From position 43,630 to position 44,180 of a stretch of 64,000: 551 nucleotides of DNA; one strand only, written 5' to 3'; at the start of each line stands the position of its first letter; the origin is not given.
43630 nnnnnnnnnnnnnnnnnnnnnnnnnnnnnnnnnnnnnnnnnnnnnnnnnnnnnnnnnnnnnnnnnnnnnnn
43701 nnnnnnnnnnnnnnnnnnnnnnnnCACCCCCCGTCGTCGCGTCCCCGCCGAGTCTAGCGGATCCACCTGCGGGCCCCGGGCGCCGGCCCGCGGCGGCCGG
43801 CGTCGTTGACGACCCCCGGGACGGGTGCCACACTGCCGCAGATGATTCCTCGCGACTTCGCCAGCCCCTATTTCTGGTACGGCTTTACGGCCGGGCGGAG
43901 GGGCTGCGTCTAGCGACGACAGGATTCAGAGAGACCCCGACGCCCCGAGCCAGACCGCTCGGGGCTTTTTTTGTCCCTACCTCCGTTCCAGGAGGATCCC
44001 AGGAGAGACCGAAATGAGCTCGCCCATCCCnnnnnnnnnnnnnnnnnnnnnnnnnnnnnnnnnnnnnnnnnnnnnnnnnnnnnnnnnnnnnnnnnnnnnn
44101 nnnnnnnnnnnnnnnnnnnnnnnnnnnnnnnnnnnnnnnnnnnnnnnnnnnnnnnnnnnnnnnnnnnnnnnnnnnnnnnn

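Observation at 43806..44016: Aromatic-codon leader peptide plus terminator: likely transcription attenuator on a class-I DAHP synthase gene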

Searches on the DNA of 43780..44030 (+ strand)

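Call 57: search_rna_families(source=window, start=43780, end=44030, threshold=evalue, max_evalue=10)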
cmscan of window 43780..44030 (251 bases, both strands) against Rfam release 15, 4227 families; matches with E-value up to 10: 10.
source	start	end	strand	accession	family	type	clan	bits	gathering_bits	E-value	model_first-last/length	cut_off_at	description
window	43932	44000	-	RF02657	sot2652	Gene; sRNA;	-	18.8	61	0.03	101-169/187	no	Sense overlapping transcript RNA 2652 (sot)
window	43932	43972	+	RF02278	Betaproteobacteria_toxic_sRNA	Gene; sRNA;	-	18.3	50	0.17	1-64/64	no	Betaproteobacteria toxic small RNA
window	43921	43972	+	RF02399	NsiR1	Gene; sRNA;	-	17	39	0.41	1-60/60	no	Nitrogen stress-induced RNA 1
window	43943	43972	+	RF02401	ClpQY_promoter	Cis-reg;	-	15.9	42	0.24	1-27/57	no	ClpQY promoter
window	43894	43972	+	RF02868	ncS037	Gene; sRNA;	-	15.1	112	2.3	1-152/152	no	Burkholderia sRNA 37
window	43780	43829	+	RF02657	sot2652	Gene; sRNA;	-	13.4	61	0.73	136-187/187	5'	Sense overlapping transcript RNA 2652 (sot)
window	43780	43813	+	RF01340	CRISPR-DR29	Gene; CRISPR;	-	12.9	39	6.7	4-37/37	5'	CRISPR RNA direct repeat element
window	43861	43972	+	RF02837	anti-hemB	Gene; sRNA;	-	12.6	49.5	1.6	1-81/81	no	Burkholderia RNA 7 (anti-hemB)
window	43955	44013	-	RF02133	HOXB13-AS1_2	Gene; lncRNA;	-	12.1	40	1.5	27-81/81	no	HOXB13 antisense RNA 1 conserved region 2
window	43880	43893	-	RF01519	CC0196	Gene; sRNA;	-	11.4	35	3.5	38-51/58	no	Caulobacter sRNA CC0196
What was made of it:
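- On Rfam leader families (Trp_leader, Phe_leader, His_leader, Leu_leader, Thr_leader) and T-box: With E up to 10 on 43780-44030 there are only weak hits to unrelated sRNA models, driven by the terminator (call 57).
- Tried and rejected: Nothing relevant (call 57).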

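Call 70: build_rna_model(alignment_id=A2, structure=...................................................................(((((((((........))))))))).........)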
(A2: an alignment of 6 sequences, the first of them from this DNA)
Model R1 built from alignment A2 (6 sequences, 102 columns); structure: as given.
model positions 91; base pairs 9; branch points 0; effective number of sequences 1.74; information 0.627 bits per position. Calibrated on 0.2 Mb of random sequence (short: E-values are rough).
structure used (alignment columns):
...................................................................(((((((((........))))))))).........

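Call 71: search_with_rna_model(model_id=R1, sources=[window, L001, L002, L003, L004, L005, L006, L007, L008, L009, L010, L011, L012, L013, L014, L015, L016, L017, L018, L019, L020, L021, L022, L023, L024, L025, L026, L027, L028, L029, L030, L031, L032, L033, L034, L035, L036, L037, L038, L039, L040, L041, L042, L043, L044, L045, L046, L047, L048, L049, L050, L051, L052, L053, L054, L055, L056, L057, L058, L059, L060, L061, L062, L063, L064, L065, L066, L067, L068, L069, L070, L071, L072, L073, L074, L075, L076, L077, L078, L079, L080, L082, L083, L085, L089, L091, L092, L094, L098, L099, L101, L102], max_evalue=1, make_alignment=true)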
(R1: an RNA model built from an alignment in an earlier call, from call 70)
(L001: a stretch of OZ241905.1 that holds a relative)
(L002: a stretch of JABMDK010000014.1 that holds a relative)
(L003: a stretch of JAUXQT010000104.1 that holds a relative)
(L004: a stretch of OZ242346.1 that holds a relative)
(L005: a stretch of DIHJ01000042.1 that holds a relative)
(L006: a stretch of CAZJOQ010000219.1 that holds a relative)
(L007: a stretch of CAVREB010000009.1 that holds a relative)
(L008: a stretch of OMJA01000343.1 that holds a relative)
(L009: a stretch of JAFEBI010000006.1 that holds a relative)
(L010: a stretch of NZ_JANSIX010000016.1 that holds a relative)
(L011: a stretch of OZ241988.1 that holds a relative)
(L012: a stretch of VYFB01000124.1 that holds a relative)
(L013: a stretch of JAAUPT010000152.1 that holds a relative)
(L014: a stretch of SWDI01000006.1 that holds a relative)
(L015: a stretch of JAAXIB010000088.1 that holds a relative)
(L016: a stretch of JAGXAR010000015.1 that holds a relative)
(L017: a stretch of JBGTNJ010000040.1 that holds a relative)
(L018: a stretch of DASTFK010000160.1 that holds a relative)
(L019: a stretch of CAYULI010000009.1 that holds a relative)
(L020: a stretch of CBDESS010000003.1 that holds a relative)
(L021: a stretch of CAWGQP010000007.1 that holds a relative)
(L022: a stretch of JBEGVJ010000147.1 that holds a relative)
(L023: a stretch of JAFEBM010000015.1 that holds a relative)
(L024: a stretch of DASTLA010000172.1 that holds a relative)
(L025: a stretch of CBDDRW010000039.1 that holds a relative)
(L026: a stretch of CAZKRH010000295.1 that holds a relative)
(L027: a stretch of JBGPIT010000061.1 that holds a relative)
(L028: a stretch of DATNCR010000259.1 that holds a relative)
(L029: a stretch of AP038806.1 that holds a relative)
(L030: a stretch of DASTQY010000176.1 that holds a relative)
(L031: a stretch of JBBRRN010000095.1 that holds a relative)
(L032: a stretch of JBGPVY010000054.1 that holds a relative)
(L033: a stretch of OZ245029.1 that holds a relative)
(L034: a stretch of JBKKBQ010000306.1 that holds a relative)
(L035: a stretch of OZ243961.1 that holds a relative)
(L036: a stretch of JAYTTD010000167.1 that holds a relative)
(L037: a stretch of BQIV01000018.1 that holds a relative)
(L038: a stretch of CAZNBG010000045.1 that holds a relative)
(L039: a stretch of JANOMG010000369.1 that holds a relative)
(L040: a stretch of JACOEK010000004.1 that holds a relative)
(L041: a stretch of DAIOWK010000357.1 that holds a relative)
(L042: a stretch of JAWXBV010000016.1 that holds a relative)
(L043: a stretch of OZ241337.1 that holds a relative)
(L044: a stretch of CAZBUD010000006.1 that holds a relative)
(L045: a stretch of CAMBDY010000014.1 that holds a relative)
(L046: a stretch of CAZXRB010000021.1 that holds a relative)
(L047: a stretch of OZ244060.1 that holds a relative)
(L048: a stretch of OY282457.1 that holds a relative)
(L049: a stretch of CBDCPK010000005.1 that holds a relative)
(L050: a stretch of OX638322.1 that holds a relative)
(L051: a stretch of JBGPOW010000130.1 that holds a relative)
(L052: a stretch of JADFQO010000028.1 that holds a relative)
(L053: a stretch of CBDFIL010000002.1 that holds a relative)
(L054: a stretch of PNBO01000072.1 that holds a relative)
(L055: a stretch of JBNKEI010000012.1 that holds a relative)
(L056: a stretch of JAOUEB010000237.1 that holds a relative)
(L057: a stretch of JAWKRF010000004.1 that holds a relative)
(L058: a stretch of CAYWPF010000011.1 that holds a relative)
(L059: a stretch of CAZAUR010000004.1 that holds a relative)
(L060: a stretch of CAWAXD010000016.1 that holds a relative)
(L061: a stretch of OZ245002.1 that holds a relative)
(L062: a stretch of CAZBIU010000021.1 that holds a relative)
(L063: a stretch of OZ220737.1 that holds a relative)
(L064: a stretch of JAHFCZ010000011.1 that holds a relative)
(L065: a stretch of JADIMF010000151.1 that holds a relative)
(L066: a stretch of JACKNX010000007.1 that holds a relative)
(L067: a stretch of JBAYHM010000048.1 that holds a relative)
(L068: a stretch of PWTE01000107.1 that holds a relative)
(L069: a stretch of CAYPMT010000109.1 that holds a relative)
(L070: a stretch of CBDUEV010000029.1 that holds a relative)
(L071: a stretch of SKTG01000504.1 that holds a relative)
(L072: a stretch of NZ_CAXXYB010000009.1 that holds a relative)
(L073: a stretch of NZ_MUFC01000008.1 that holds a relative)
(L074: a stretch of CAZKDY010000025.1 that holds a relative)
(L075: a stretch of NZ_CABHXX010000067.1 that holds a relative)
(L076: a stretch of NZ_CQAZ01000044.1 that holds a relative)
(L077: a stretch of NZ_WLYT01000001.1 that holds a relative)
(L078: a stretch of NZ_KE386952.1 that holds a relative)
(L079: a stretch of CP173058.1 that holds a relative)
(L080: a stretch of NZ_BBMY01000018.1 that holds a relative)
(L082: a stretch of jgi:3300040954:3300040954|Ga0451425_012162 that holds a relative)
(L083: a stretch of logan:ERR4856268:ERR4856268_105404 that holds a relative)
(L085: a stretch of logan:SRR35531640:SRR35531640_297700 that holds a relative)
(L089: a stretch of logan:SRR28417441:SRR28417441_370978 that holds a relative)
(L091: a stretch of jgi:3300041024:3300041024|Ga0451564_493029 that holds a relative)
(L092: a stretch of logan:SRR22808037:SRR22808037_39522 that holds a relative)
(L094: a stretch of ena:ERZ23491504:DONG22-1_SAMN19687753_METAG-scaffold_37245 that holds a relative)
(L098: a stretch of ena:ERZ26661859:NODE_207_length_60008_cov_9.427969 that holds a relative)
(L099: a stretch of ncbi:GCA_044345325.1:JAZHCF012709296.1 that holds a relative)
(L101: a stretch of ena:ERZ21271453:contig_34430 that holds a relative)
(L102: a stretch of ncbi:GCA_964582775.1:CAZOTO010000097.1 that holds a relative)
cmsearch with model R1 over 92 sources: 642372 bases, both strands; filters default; matches with E-value up to 1: 33.
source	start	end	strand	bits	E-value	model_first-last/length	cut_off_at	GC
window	43884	43974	+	108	2.1e-25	1-91/91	no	0.65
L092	157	253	+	106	6.7e-25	1-91/91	no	0.6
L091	673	761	+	101.8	8.2e-24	1-91/91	no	0.64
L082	59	152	+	99.8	2.7e-23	1-91/91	no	0.63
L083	3521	3616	+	97.5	1e-22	1-91/91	no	0.64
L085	82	177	+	97.5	1e-22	1-91/91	no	0.64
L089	289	381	+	79.3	5.1e-18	1-91/91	no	0.55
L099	2247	2342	-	49.7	2.2e-10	1-91/91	no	0.61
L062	2850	2936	+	33.1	4e-06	1-91/91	no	0.6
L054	2853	2939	+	31.3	1.2e-05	1-91/91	no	0.63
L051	2850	2938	+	24.6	0.00061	1-91/91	no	0.63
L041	1032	1126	+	24.2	0.00079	1-91/91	no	0.66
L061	2833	2925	+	23.4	0.0013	1-91/91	no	0.68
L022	6487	6566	-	20.3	0.0078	1-91/91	no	0.54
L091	729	752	-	18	0.03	59-82/91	no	0.79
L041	1096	1121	-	17.8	0.034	59-84/91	no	0.69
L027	2889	2916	+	17.8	0.034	59-89/91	no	0.64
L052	2837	2924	+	17.1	0.054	1-91/91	no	0.59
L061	2892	2917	-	16.4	0.082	59-84/91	no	0.73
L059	2809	2903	+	15.5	0.14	1-91/91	no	0.63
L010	2807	2898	+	15.3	0.16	1-91/91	no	0.58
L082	1385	1475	-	15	0.18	1-91/91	no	0.7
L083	3584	3606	-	14.2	0.29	60-81/91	no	0.74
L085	145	167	-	14.2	0.29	60-81/91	no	0.74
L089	349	372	-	14.2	0.29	59-85/91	no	0.67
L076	6739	6829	+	14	0.34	1-91/91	no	0.45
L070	2886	2915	+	13.7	0.41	59-89/91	no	0.7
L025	6381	6464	-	13.6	0.42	1-91/91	no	0.57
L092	219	244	-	13.5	0.44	59-82/91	no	0.77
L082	120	143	-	13.3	0.49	59-82/91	no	0.75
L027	2886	2909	-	13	0.61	59-85/91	no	0.75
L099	2256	2279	+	12.5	0.82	59-82/91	no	0.75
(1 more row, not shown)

Alignment A3: 33 matches aligned to the model, 139 columns, each read 5' to 3' on its own strand. Consensus structure (alignment columns), stored with it:
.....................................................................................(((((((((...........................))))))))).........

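Call 72: search_with_rna_model(model_id=R1, sources=[window, L010, L027, L041, L051, L052, L054, L059, L061, L062, L070, L082, L083, L085, L089, L091, L092, L099], max_evalue=0.05, make_alignment=true)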
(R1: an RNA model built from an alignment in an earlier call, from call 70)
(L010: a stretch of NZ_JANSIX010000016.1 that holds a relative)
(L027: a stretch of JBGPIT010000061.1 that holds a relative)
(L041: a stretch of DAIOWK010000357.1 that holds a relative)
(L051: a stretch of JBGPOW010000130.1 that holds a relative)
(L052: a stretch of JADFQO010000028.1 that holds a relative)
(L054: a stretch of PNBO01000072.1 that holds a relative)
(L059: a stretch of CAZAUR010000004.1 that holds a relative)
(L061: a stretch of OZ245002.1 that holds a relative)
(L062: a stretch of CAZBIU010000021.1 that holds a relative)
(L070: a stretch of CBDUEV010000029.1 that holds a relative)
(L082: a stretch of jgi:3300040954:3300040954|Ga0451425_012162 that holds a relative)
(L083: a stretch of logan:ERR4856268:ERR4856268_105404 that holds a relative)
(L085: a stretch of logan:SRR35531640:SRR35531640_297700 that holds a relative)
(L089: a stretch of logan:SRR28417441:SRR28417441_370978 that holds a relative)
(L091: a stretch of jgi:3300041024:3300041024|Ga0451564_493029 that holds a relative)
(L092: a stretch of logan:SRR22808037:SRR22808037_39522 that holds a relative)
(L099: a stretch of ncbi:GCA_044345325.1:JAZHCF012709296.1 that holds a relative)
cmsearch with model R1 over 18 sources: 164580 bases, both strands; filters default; matches with E-value up to 0.05: 22.
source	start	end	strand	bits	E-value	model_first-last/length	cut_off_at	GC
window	43884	43974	+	108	5.3e-26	1-91/91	no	0.65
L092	157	253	+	106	1.7e-25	1-91/91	no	0.6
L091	673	761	+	101.8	2.1e-24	1-91/91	no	0.64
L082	59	152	+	99.8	6.9e-24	1-91/91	no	0.63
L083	3521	3616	+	97.5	2.7e-23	1-91/91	no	0.64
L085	82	177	+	97.5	2.7e-23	1-91/91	no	0.64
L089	289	381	+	79.3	1.3e-18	1-91/91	no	0.55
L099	2247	2342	-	49.7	5.5e-11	1-91/91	no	0.61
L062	2850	2936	+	33.1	1e-06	1-91/91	no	0.6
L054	2853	2939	+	31.3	3e-06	1-91/91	no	0.63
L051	2850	2938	+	24.6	0.00016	1-91/91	no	0.63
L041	1032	1126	+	24.2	0.0002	1-91/91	no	0.66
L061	2833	2925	+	23.4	0.00032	1-91/91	no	0.68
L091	729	752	-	18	0.0078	59-82/91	no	0.79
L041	1096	1121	-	17.8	0.0088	59-84/91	no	0.69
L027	2889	2916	+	17.8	0.0088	59-89/91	no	0.64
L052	2837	2924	+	17.1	0.014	1-91/91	no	0.59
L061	2892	2917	-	16.4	0.021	59-84/91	no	0.73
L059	2809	2903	+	15.5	0.035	1-91/91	no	0.63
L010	2807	2898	+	15.3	0.04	1-91/91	no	0.58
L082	1385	1475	-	15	0.046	1-91/91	no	0.7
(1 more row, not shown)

Alignment A4: 22 matches aligned to the model, 121 columns, each read 5' to 3' on its own strand. Consensus structure (alignment columns), stored with it:
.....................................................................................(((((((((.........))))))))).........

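Call 74: search_with_rna_model(model_id=R1, sources=[window, L010, L027, L041, L051, L052, L054, L059, L061, L062, L070, L082, L083, L085, L089, L091, L092, L099], max_evalue=0.001, make_alignment=true)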
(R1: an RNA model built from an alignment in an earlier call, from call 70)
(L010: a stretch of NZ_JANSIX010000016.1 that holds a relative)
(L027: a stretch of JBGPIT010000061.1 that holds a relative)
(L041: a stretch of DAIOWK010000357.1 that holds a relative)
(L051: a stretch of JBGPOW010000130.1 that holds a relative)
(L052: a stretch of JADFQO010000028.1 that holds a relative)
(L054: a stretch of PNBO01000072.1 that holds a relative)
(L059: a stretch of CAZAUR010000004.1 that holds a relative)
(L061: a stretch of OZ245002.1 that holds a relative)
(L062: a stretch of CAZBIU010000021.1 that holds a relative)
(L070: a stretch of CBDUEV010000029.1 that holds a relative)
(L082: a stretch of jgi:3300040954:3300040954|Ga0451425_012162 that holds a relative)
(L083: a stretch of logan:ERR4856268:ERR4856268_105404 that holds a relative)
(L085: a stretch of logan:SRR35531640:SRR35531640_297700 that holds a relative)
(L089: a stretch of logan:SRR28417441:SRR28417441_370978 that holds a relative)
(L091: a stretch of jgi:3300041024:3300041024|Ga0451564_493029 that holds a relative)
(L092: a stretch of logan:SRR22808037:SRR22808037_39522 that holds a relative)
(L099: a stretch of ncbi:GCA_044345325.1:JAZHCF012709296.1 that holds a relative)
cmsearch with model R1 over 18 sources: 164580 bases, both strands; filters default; matches with E-value up to 0.001: 13.
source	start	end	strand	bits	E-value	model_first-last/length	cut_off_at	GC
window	43884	43974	+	108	5.3e-26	1-91/91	no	0.65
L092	157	253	+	106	1.7e-25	1-91/91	no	0.6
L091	673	761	+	101.8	2.1e-24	1-91/91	no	0.64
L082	59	152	+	99.8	6.9e-24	1-91/91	no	0.63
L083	3521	3616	+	97.5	2.7e-23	1-91/91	no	0.64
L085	82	177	+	97.5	2.7e-23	1-91/91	no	0.64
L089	289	381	+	79.3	1.3e-18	1-91/91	no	0.55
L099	2247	2342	-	49.7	5.5e-11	1-91/91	no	0.61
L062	2850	2936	+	33.1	1e-06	1-91/91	no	0.6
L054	2853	2939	+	31.3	3e-06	1-91/91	no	0.63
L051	2850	2938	+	24.6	0.00016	1-91/91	no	0.63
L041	1032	1126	+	24.2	0.0002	1-91/91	no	0.66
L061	2833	2925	+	23.4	0.00032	1-91/91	no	0.68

Alignment A5: 13 matches aligned to the model, 119 columns, each read 5' to 3' on its own strand. Consensus structure (alignment columns), stored with it:
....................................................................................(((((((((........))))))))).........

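Call 86: build_rna_model(alignment_id=A5)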
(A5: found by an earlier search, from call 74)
Model R2 built from alignment A5 (13 sequences, 119 columns); structure: stored with the alignment.
model positions 91; base pairs 9; branch points 0; effective number of sequences 3.46; information 0.626 bits per position. Calibrated on 0.2 Mb of random sequence (short: E-values are rough).
structure used (alignment columns):
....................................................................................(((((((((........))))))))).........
